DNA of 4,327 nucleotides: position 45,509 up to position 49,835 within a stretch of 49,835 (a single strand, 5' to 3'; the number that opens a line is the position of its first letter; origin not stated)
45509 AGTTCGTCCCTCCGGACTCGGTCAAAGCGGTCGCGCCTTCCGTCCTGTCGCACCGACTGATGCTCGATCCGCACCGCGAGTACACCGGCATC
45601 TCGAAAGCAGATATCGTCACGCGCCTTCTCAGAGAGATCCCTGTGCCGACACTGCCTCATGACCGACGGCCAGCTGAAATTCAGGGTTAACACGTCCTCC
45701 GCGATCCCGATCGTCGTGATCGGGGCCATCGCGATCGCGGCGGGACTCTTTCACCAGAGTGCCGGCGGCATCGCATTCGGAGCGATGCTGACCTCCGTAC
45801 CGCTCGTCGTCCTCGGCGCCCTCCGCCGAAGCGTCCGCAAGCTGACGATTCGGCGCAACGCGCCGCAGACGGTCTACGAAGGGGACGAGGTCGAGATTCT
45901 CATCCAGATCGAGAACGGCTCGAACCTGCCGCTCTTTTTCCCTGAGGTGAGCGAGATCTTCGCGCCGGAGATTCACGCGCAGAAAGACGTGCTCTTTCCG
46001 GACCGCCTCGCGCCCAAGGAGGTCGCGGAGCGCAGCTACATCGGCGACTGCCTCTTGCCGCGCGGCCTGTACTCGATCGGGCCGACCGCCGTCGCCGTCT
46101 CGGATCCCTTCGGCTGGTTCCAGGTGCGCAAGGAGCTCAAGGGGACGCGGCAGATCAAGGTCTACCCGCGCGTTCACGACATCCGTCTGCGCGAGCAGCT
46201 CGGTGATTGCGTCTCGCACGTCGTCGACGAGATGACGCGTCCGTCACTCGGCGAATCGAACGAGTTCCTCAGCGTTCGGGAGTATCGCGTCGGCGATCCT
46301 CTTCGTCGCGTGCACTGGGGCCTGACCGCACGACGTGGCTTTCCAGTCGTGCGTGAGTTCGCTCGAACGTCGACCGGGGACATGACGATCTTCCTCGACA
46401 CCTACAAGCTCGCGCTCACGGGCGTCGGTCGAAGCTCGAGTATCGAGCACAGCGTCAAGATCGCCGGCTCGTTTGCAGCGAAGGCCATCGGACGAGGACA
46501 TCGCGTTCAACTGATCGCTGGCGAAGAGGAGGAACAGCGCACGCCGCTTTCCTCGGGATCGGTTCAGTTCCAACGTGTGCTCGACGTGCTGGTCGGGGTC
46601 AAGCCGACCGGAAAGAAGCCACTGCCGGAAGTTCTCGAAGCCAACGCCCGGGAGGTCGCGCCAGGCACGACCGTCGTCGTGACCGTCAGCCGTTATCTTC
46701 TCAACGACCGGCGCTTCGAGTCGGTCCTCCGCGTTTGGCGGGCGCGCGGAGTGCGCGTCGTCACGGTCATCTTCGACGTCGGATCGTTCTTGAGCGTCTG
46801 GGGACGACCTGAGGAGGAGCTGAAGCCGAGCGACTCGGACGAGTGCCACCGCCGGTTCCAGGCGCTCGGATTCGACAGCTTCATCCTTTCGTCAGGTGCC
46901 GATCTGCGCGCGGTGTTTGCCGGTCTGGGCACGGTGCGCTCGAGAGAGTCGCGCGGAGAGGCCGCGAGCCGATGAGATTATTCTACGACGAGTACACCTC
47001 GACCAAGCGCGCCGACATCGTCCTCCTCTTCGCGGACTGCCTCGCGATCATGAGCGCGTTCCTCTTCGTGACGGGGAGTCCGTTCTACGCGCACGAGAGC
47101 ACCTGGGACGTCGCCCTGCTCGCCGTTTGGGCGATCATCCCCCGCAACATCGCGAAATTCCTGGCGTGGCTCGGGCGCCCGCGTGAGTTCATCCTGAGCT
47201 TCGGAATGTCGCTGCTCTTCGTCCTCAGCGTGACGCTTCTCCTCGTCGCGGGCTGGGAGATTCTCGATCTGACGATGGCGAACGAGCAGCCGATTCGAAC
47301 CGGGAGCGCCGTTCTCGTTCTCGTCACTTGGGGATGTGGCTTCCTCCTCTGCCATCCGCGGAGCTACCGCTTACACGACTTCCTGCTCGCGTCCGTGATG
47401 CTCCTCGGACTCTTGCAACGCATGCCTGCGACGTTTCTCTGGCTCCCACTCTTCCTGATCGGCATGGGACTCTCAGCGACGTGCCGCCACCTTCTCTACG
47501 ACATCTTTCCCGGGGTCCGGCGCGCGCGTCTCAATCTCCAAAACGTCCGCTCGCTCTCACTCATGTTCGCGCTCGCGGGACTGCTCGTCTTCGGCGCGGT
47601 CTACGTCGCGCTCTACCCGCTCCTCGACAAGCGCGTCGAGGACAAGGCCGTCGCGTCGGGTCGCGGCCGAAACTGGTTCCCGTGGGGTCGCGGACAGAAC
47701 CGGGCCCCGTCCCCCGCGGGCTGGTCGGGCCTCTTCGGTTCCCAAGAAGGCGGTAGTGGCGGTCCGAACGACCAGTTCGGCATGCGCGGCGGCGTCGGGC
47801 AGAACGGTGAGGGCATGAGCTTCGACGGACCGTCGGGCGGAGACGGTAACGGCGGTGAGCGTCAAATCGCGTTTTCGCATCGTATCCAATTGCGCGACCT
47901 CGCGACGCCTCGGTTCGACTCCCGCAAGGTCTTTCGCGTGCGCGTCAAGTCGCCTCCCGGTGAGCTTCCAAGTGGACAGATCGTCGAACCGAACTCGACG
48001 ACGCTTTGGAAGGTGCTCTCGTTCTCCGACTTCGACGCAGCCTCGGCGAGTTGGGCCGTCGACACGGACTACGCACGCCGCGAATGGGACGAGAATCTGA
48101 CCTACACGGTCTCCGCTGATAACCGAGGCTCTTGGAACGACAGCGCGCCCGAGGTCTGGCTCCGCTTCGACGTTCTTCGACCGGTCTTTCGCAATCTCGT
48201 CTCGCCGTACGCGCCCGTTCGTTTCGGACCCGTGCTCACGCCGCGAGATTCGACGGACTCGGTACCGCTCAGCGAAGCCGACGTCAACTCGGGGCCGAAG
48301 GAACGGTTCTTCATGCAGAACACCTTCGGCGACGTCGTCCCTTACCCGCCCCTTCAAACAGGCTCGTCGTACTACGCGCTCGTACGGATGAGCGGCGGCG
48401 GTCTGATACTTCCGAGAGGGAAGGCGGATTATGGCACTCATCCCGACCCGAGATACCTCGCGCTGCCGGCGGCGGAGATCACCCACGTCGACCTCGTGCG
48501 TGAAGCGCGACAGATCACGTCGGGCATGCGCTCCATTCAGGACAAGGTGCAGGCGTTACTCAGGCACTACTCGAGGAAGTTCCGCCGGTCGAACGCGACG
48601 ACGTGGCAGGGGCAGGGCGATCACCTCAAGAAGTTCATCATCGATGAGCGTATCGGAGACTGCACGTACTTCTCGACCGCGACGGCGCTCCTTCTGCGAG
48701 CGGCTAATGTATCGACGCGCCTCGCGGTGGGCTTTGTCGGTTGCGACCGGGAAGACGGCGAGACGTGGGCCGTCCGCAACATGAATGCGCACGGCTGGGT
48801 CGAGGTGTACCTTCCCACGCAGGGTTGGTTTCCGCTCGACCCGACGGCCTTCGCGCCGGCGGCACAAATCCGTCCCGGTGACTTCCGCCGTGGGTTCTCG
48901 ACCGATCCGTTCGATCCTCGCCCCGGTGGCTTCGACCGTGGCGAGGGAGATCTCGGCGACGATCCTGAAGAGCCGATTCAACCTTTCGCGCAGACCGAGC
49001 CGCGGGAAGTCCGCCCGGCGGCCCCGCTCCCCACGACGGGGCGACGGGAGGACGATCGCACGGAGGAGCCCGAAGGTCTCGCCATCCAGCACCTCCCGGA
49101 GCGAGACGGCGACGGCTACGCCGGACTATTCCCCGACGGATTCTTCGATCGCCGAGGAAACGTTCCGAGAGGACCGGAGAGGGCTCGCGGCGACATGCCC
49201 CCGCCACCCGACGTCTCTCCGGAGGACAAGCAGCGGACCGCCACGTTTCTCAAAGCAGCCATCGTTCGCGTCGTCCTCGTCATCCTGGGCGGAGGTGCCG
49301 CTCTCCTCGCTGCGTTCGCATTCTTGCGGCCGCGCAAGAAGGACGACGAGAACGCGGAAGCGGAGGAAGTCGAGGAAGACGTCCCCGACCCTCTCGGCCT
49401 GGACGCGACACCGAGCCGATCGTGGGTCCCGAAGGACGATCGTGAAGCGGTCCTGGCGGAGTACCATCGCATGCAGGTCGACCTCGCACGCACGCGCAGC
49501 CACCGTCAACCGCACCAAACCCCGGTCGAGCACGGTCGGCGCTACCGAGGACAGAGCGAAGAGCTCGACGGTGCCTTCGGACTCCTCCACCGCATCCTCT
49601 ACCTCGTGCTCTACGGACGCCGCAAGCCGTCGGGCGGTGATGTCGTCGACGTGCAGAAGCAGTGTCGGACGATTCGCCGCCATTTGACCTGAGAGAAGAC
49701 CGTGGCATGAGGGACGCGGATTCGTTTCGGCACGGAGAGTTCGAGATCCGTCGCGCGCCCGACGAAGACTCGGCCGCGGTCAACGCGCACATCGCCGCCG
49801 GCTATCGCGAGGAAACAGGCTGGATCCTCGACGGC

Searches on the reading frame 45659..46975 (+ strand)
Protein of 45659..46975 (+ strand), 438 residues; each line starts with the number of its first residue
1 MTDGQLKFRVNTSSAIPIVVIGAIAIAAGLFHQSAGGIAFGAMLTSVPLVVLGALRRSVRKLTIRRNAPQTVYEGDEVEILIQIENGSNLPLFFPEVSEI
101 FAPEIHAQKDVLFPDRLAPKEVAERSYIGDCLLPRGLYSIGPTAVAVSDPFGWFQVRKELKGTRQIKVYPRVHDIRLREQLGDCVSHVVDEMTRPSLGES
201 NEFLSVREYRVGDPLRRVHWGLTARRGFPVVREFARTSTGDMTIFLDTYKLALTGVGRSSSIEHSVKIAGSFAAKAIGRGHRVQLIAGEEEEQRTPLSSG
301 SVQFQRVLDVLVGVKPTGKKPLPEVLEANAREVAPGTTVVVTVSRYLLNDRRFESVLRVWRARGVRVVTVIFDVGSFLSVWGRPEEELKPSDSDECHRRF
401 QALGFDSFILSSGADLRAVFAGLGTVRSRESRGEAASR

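Call 22: search_protein_families(library=pfam, proteins=[window:45659-46972:+], max_evalue=0.01)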
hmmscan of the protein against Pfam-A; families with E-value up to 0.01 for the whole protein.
window:45659-46972:+ (438 aa): 1 family
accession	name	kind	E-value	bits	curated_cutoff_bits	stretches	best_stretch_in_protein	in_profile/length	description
PF01882.25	DUF58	-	1.6e-17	63.9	23.4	1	205-368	1-164/216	Protein of unknown function DUF58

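Call 81: find_encoding_contigs(protein=window:45659-46975:+, flank=10000, max_places=3)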
Protein window:45659-46975:+ (438 aa): 11 contigs read that carry it; 3 places shown.
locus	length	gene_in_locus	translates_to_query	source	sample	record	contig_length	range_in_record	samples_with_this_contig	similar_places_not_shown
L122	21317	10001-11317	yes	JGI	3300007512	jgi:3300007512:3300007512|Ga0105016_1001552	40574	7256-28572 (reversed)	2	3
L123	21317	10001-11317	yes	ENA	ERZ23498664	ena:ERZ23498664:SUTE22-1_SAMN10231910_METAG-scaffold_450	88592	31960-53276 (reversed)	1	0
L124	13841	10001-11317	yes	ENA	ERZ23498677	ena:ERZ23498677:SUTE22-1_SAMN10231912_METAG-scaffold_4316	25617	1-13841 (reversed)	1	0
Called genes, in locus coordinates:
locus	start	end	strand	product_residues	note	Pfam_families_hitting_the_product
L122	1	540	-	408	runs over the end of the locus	PF07394:DUF1501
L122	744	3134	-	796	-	-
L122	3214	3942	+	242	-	PF03006:HlyIII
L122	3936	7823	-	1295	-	PF00404:Dockerin_1 (weak)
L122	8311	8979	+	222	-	-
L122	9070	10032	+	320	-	PF20030:bpMoxR (weak), PF05496:RuvB_N (faint), PF00004:AAA (weak), PF07726:AAA_3, PF07728:AAA_5, PF17863:AAA_lid_2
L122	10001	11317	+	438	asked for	PF01882:DUF58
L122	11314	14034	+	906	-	PF13559:DUF4129 (faint), PF01841:Transglut_core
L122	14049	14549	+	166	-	PF00583:Acetyltransf_1, PF13673:Acetyltransf_10, PF13508:Acetyltransf_7, PF08445:FR47 (weak)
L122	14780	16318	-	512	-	-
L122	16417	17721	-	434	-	PF01979:Amidohydro_1, PF07969:Amidohydro_3 (weak)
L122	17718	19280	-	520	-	PF01979:Amidohydro_1, PF07969:Amidohydro_3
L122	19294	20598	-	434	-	PF01979:Amidohydro_1, PF07969:Amidohydro_3 (weak)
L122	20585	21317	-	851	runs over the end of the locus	PF01979:Amidohydro_1, PF07969:Amidohydro_3, PF01979:Amidohydro_1, PF07969:Amidohydro_3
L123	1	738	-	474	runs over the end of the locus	PF07394:DUF1501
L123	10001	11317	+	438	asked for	PF01882:DUF58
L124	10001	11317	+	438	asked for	PF01882:DUF58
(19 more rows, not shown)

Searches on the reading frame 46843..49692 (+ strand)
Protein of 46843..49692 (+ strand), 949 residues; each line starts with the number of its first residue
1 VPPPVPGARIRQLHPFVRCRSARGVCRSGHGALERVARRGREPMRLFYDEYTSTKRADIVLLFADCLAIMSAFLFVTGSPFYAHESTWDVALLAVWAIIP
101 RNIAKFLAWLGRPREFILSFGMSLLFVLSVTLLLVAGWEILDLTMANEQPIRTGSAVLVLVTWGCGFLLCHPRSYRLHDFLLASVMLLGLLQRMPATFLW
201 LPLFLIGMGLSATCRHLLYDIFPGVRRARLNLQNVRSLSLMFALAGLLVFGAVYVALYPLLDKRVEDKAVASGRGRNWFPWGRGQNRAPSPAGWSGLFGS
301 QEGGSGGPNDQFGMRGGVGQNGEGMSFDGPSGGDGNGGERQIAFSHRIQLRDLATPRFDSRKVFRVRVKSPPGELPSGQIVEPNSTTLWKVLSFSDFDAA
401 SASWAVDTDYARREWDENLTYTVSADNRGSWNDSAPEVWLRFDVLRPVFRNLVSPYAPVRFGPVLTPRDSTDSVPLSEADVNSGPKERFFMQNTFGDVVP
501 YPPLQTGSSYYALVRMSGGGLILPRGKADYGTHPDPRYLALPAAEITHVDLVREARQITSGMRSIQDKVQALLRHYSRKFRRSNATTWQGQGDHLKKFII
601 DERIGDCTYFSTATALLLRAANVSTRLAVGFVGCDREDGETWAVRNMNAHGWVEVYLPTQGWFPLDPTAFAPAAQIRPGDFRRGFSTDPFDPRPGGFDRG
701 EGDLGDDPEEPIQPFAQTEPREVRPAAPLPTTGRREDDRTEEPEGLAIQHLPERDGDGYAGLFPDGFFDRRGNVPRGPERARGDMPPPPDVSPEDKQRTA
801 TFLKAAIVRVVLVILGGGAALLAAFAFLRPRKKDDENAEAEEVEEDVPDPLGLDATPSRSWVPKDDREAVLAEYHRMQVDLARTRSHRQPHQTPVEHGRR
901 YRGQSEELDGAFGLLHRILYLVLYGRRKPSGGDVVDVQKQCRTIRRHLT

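Call 22: search_protein_families(library=pfam, proteins=[window:46843-49689:+], max_evalue=0.01)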
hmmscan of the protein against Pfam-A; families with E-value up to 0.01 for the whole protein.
window:46843-49689:+ (949 aa): 2 families
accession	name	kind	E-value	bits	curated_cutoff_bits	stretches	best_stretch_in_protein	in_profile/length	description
PF01841.26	Transglut_core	-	5.8e-17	62.4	23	1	555-667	4-108/108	Transglutaminase-like superfamily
PF13559.11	DUF4129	-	3.4e-05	24.2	24.8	1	874-934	2-61/69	Domain of unknown function (DUF4129)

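Call 79: find_encoding_contigs(protein=window:46843-49692:+, flank=10000, max_places=3)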
Protein window:46843-49692:+ (949 aa): no gene with exactly this product is on record in the collection.
